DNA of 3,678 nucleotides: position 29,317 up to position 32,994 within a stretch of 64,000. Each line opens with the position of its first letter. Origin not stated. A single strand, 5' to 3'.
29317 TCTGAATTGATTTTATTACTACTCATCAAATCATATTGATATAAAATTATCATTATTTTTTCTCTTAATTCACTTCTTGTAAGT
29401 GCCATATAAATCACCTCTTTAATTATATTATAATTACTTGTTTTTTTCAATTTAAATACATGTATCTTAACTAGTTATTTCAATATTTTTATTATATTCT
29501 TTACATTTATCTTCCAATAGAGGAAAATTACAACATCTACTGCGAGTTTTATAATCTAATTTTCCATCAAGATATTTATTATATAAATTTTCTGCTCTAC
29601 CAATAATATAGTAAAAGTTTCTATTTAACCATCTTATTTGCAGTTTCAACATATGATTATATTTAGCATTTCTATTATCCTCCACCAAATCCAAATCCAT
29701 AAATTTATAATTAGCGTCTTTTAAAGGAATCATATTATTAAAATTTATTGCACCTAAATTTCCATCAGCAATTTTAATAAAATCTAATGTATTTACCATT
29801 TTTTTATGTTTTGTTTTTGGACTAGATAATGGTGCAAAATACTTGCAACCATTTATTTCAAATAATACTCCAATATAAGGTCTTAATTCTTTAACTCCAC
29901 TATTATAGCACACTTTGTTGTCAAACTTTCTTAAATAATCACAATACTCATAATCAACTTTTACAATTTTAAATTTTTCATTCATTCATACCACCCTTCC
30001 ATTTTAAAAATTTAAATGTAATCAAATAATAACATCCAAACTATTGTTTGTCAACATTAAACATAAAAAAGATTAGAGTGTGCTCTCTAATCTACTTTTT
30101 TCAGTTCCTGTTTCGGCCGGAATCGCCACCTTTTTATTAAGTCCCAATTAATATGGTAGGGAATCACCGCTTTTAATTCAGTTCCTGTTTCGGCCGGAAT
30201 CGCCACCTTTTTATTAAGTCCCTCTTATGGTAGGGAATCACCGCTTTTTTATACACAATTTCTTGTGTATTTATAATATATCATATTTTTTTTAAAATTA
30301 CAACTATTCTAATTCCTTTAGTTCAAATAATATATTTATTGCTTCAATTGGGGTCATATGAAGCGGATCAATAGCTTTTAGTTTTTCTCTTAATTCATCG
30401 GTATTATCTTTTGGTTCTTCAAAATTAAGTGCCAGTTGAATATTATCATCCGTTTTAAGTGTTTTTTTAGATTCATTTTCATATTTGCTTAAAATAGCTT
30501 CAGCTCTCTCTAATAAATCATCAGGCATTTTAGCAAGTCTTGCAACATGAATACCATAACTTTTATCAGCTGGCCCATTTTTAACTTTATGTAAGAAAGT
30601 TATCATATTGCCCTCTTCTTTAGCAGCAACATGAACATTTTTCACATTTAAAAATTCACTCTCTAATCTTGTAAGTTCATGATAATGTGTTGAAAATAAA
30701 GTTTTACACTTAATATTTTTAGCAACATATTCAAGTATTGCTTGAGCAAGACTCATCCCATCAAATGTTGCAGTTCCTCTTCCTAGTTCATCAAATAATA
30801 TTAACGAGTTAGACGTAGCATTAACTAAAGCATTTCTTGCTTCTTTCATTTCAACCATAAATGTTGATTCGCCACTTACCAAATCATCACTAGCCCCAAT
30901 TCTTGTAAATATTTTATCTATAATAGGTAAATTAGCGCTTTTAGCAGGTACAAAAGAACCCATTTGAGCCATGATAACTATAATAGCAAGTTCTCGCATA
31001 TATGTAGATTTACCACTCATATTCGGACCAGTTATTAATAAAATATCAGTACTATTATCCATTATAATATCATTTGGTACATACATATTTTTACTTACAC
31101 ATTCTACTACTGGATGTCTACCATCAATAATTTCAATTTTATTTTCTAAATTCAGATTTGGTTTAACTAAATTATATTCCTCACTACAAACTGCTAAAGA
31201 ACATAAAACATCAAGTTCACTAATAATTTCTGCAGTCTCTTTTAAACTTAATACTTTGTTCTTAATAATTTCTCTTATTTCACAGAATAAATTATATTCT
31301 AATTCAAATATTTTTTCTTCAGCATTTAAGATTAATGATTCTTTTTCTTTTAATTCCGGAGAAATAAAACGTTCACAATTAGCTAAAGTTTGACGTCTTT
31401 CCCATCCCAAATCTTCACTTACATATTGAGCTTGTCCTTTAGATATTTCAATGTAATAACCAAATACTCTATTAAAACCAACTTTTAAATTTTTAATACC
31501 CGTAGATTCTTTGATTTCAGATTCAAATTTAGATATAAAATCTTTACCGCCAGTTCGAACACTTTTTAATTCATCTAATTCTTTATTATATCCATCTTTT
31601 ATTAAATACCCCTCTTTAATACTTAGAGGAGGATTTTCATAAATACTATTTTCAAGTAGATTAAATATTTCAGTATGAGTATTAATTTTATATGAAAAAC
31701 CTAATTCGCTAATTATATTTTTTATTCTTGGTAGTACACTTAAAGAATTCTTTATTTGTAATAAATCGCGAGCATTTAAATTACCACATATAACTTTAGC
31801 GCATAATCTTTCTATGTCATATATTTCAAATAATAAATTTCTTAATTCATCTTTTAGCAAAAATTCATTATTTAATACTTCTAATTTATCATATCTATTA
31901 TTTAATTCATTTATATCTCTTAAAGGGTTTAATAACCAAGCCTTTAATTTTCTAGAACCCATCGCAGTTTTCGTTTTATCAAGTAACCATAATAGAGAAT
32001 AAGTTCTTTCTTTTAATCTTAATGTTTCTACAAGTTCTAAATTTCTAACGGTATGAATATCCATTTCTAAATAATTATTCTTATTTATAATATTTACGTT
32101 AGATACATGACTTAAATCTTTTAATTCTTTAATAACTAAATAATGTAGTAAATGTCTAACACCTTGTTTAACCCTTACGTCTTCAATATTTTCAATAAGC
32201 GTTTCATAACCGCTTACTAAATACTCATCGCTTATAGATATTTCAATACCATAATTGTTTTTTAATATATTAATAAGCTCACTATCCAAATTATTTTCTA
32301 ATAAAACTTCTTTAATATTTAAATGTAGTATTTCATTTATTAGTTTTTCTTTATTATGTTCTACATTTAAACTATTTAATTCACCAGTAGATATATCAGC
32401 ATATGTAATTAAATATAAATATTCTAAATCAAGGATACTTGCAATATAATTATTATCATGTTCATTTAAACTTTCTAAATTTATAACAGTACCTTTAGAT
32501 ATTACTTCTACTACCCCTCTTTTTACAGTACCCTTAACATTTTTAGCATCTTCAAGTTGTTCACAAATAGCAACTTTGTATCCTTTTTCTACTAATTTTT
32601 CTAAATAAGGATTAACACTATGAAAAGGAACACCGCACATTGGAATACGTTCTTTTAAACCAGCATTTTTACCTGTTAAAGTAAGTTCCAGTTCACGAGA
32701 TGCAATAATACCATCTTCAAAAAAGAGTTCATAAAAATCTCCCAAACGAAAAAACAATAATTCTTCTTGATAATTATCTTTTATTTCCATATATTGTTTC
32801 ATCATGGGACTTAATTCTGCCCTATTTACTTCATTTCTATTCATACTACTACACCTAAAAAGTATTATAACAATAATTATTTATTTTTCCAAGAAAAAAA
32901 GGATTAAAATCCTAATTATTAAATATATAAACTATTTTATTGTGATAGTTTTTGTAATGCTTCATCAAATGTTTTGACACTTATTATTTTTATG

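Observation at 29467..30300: Type III toxin-antitoxin locus: ToxN/AbiQ-like toxin preceded by a terminator and a tandem ~38-nt repeat array (ToxI-like RNA), wedged between mutS and nusB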

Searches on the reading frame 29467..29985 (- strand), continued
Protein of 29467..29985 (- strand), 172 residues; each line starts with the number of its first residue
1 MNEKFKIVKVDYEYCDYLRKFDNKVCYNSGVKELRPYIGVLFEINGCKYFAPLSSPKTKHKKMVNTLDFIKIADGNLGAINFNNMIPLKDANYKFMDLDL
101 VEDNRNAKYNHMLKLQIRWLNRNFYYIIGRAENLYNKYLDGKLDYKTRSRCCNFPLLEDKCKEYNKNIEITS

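Call 40: find_related_loci(query=A3, collection=metagenome_contigs, flank=3000)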
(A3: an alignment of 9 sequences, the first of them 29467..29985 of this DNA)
Query A3 (172 aa) in metagenome_contigs; peptide patterns used: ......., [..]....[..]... (x = any residue, [..] = any of these).
600 stretches matched a pattern (row limit reached: there are more); 375 encode a relative of the query (tblastn E <= 1e-3); the best 80 are kept; 80 distinct loci.
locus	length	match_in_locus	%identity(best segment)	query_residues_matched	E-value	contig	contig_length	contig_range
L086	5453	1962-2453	60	5-167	6e-63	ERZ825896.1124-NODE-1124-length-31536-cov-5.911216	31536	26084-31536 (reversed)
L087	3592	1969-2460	59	5-167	7e-62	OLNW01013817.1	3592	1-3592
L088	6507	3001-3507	59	1-169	8e-61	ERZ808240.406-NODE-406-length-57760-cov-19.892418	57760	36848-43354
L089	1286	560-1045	57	5-165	1e-63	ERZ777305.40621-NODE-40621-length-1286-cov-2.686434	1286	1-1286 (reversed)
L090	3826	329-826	61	3-167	4e-60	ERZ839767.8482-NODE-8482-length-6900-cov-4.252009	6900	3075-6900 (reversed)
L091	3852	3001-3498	57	1-165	8e-59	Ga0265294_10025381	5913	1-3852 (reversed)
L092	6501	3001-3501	59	3-168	1e-58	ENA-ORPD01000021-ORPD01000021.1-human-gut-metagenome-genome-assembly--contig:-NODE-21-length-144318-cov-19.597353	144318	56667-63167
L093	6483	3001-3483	58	5-164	6e-58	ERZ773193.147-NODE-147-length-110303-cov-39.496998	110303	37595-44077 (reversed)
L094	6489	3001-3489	58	5-166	4e-57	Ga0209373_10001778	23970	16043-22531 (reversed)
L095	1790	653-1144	54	3-166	6e-58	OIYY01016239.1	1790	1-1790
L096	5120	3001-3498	57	1-165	5e-56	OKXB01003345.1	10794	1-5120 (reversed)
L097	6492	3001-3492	55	4-166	4e-56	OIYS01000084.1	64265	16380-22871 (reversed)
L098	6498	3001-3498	57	1-165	6e-56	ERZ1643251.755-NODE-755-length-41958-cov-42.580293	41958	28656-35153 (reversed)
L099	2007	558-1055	56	1-165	4e-57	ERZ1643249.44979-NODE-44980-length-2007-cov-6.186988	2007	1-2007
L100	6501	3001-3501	54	5-171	3e-56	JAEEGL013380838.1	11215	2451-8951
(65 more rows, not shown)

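Call 43: search_dna_similar(query=window:29467-29985:-, collection=plasmids, mode=protein, max_rows=15)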
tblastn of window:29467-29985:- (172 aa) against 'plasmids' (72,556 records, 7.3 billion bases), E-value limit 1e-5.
Records with a match: 217; places in all: 219; records where one place covers at least 80% of the query: 207.
Best place of each record, by identity: <60% 217.
By first word of the organism name: Escherichia 55; Bacillus 43; Staphylococcus 38; Salmonella 12; Lactococcus 10; Enterobacter 10; Klebsiella 7; Enterococcus 7; Clostridium 6; Serratia 3; and 18 more.
By predicted mobility (MOB-suite, as given by PLSDB): mobilizable 111; conjugative 60; non-mobilizable 46.
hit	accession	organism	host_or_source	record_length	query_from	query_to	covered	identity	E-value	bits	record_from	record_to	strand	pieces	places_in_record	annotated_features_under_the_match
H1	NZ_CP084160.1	Fusobacterium polymorphum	Homo sapiens,Oral cavity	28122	1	167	97%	42.7%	1e-30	123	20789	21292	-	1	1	type III toxin-antitoxin system ToxN/AbiQ family toxin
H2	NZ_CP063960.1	Clostridium botulinum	Bovine,feces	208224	2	164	95%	42.4%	3e-28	116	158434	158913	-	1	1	type III toxin-antitoxin system ToxN/AbiQ family toxin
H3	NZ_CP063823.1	Clostridium botulinum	Ham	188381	2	164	95%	42.4%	1e-27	115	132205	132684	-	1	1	type III toxin-antitoxin system ToxN/AbiQ family toxin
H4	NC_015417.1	Clostridium botulinum BKT015925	-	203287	2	164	95%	41.2%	2e-27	114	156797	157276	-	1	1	type III toxin-antitoxin system ToxN/AbiQ family toxin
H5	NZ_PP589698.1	Lactococcus sp.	Bacterial culture,Dairy environment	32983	5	164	93%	40.0%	3e-25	108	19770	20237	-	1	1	type III toxin-antitoxin system ToxN/AbiQ family toxin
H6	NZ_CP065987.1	Lactococcus lactis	-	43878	5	164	93%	40.0%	3e-25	108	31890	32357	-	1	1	type III toxin-antitoxin system ToxN/AbiQ family toxin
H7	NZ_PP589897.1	Lactococcus sp.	Bacterial culture,Dairy environment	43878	5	164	93%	40.0%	3e-25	108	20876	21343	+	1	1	type III toxin-antitoxin system ToxN/AbiQ family toxin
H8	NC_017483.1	Lactococcus lactis subsp. lactis CV56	Homo sapiens,vagina of healthy women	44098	5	164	93%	40.0%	3e-25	108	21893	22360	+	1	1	type III toxin-antitoxin system ToxN/AbiQ family toxin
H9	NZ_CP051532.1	Shewanella baltica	fish gut,Atlantic Mackerel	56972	10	166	91%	36.2%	3e-19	91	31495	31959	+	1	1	type III toxin-antitoxin system ToxN/AbiQ family toxin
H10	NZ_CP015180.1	Bacillus thuringiensis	Bombyx mori,cell culture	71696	2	164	95%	34.5%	4e-19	91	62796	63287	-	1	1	type III toxin-antitoxin system ToxN/AbiQ family toxin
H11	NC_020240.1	Bacillus thuringiensis serovar kurstaki str. HD73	-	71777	2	164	95%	34.5%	4e-19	91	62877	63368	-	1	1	type III toxin-antitoxin system ToxN/AbiQ family toxin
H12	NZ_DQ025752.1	Bacillus thuringiensis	-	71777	2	164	95%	34.5%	4e-19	91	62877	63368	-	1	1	type III toxin-antitoxin system ToxN/AbiQ family toxin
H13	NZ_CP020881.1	Sutcliffiella horikoshii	culture,Sediment top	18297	10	164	90%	35.3%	5e-17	84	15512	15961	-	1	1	type III toxin-antitoxin system ToxN/AbiQ family toxin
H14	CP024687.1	Bacillus wiedmannii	cell culture,soil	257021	6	164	92%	34.3%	2e-19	91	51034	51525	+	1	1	type III toxin-antitoxin system ToxN/AbiQ family toxin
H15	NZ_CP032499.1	Salmonella enterica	Beef,retail meat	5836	1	169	98%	32.0%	3e-16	82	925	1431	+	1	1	type III toxin-antitoxin system ToxN/AbiQ family toxin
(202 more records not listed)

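Call 45: get_annotated_region(hit=H12, flank=700)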
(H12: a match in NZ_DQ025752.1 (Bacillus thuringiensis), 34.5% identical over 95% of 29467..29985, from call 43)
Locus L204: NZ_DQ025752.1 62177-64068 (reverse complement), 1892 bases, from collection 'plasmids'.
description: Bacillus thuringiensis serovar kurstaki strain HD73 plasmid pAW63 clone AW06, complete sequence
organism: Bacillus thuringiensis (NCBI taxid 29339)
taxonomy: Bacteria; Bacillota; Bacilli; Bacillales; Bacillaceae; Bacillus; Bacillus thuringiensis
host: -; source: -; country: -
typing (MOB-suite, as given by PLSDB): conjugative; replicon rep_cluster_163; relaxase MOBP; mating-pair formation MPF_T
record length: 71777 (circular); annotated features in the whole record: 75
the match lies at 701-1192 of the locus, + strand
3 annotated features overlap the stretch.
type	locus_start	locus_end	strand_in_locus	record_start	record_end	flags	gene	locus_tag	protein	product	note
CDS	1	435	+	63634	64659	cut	-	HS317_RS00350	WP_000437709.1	DUF3991 and TOPRIM domain-containing protein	GO:0006260 - DNA replication [Evidence IEA]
CDS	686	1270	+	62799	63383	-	-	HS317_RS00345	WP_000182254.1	type III toxin-antitoxin system ToxN/AbiQ family toxin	-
CDS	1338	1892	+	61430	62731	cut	-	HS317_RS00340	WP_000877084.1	hypothetical protein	-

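Call 46: get_annotated_region(hit=H1, flank=700)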
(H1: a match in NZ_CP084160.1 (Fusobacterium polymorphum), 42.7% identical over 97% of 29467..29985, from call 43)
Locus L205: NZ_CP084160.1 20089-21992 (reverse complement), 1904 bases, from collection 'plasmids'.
description: Fusobacterium polymorphum strain KCOM1330 plasmid pKKCOM1330A, complete sequence
organism: Fusobacterium polymorphum (NCBI taxid 76857)
taxonomy: Bacteria; Fusobacteriota; Fusobacteriia; Fusobacteriales; Fusobacteriaceae; Fusobacterium; Fusobacterium polymorphum
host: -; source: Homo sapiens,Oral cavity; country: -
typing (MOB-suite, as given by PLSDB): non-mobilizable
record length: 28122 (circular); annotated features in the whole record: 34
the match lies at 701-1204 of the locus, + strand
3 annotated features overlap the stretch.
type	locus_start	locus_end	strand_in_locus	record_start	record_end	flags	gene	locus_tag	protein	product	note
CDS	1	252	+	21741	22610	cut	-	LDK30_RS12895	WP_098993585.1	hypothetical protein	-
CDS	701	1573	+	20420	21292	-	-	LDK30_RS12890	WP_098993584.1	type III toxin-antitoxin system ToxN/AbiQ family toxin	-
CDS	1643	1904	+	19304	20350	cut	-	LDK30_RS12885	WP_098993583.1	HNH endonuclease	-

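Call 53: search_protein_families(library=ncbifam, proteins=[window:29467-29985:-], max_evalue=0.01)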
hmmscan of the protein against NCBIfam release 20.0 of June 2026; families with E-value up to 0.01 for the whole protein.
window:29467-29985:- (172 aa): 0 families

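Call 54: search_protein_families(library=padloc, proteins=[window:29467-29985:-], max_evalue=0.01)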
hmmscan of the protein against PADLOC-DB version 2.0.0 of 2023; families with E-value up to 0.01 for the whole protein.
window:29467-29985:- (172 aa): 1 family
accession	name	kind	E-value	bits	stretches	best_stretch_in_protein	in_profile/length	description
PDLC02352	AbiQ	-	1.1e-38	131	1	6-166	2-159/160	AbiQ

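Call 66: find_encoding_contigs(protein=P0004, flank=2000, max_places=3)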
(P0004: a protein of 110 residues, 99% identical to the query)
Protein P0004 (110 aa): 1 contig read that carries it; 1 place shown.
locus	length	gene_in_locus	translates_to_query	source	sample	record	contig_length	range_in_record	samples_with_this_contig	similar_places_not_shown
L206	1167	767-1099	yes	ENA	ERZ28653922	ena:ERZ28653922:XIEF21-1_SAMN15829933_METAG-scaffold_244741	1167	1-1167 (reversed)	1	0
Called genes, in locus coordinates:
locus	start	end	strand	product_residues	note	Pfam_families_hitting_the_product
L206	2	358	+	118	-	?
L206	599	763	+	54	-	-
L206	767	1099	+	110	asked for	PF13958:ToxN_toxin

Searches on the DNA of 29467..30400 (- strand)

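Call 5: search_rna_families(source=window, start=29900, end=30400, threshold=evalue, max_evalue=10, show_alignments=3)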
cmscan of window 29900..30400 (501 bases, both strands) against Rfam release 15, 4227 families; matches with E-value up to 10: 3.
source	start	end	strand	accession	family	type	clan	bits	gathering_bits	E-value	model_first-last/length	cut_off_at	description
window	30006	30104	-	RF00242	ctRNA_pT181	Gene; antisense;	-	22.3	56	1.6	1-94/94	no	ctRNA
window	30031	30163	-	RF03096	RAGATH-19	Gene; sRNA;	-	14.9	85.6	9.2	1-141/141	no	RAGATH-19 RNA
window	30122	30199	-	RF03093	queA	Gene; sRNA;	-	14.2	52.6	4.3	1-59/59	no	queA RNA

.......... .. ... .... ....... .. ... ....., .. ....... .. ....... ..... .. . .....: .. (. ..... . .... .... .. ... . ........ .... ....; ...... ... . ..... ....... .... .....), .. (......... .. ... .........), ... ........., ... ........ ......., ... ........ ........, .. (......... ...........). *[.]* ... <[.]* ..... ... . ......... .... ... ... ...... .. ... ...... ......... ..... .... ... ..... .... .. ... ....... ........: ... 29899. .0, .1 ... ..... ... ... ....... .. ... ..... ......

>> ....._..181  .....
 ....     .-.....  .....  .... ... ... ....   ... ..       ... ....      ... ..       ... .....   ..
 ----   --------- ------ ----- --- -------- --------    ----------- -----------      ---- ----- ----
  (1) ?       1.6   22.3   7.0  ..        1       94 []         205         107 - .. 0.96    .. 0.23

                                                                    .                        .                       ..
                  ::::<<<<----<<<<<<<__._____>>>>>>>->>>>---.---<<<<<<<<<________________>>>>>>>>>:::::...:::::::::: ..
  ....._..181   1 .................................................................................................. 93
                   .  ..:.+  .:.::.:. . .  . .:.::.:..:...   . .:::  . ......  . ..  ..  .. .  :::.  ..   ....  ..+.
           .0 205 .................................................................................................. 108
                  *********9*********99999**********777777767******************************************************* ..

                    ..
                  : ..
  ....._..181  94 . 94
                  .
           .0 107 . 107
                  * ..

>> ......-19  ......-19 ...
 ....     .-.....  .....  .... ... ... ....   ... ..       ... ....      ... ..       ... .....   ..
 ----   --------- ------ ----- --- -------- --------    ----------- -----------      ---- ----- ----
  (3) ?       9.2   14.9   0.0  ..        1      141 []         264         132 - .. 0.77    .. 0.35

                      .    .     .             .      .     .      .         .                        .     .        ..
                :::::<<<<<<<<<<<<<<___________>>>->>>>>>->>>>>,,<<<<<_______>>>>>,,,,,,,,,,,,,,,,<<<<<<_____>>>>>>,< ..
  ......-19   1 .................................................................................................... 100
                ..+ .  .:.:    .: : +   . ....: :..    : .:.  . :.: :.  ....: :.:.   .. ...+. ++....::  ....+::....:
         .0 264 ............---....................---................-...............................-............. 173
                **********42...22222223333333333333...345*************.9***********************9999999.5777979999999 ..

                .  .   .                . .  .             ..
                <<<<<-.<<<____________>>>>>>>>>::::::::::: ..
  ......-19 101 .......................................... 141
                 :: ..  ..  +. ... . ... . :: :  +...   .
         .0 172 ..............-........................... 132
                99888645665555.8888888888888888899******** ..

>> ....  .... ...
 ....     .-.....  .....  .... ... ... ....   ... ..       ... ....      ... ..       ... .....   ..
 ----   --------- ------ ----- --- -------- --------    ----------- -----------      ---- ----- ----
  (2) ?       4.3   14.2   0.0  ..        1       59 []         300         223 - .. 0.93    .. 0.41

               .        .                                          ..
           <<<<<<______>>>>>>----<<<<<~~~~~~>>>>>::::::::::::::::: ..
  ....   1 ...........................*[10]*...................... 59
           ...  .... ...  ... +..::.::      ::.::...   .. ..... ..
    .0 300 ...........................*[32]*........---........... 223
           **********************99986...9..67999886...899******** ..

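Call 48: search_rna_families(sources=[L204, L205], threshold=evalue, max_evalue=1)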
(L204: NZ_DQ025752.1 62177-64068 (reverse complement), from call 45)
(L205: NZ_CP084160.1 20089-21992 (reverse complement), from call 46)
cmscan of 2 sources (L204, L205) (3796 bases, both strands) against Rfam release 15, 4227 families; matches with E-value up to 1: 5.
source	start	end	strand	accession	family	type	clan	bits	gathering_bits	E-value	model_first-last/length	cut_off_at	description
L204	588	621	+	RF02519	ToxI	Gene; antitoxin;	-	59.2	50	3.8e-09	1-34/34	no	ToxI antitoxin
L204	554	587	+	RF02519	ToxI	Gene; antitoxin;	-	47.1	50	2.1e-06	1-34/34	no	ToxI antitoxin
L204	520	553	+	RF02519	ToxI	Gene; antitoxin;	-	39.8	50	9.5e-05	1-34/34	no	ToxI antitoxin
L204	1085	1158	+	RF01622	ceN22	Gene; snRNA; snoRNA; CD-box;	-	22.9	45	0.29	1-76/76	no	Nematode snoRNA ceN22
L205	513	548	+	RF02519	ToxI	Gene; antitoxin;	-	22.5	50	0.82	1-34/34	no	ToxI antitoxin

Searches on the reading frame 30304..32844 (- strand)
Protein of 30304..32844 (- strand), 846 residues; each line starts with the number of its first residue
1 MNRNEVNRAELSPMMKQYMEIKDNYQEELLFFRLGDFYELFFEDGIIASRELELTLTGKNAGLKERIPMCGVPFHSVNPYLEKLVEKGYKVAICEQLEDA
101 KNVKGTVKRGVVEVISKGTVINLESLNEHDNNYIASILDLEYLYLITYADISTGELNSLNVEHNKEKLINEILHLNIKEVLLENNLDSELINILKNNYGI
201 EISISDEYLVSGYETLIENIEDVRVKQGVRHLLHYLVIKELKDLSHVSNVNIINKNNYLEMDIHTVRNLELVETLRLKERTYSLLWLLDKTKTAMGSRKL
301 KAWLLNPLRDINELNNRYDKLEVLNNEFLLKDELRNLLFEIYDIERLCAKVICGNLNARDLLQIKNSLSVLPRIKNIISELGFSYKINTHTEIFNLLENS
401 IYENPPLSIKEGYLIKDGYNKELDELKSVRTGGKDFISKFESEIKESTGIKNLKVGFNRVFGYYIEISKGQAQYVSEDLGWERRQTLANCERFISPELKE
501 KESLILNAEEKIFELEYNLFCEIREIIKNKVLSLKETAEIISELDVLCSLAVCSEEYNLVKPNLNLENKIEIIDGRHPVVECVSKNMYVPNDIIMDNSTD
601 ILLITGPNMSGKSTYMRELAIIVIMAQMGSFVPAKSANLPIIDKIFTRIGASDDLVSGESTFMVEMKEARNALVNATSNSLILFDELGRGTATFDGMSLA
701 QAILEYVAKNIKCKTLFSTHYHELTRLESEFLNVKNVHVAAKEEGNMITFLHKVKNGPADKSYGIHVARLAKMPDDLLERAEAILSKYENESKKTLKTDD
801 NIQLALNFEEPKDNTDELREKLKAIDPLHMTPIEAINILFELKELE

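Call 4: search_protein_families(library=pfam, proteins=[window:30304-32844:-], max_evalue=0.01)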
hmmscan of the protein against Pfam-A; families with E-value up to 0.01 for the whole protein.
window:30304-32844:- (846 aa): 5 families
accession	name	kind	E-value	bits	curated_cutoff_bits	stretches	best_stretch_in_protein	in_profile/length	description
PF00488.27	MutS_V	-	1e-83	280.4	30.2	1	603-787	2-186/188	MutS domain V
PF05192.23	MutS_III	-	1.6e-47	162.8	34.1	1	264-551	1-194/194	MutS domain III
PF01624.25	MutS_I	-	3.3e-42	143.7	20.6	1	13-122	2-111/113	MutS domain I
PF05190.23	MutS_IV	-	4.3e-26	91.5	22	1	418-511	1-92/92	MutS family domain IV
PF05188.22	MutS_II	-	1.4e-07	32.4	25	1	132-191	1-60/133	MutS domain II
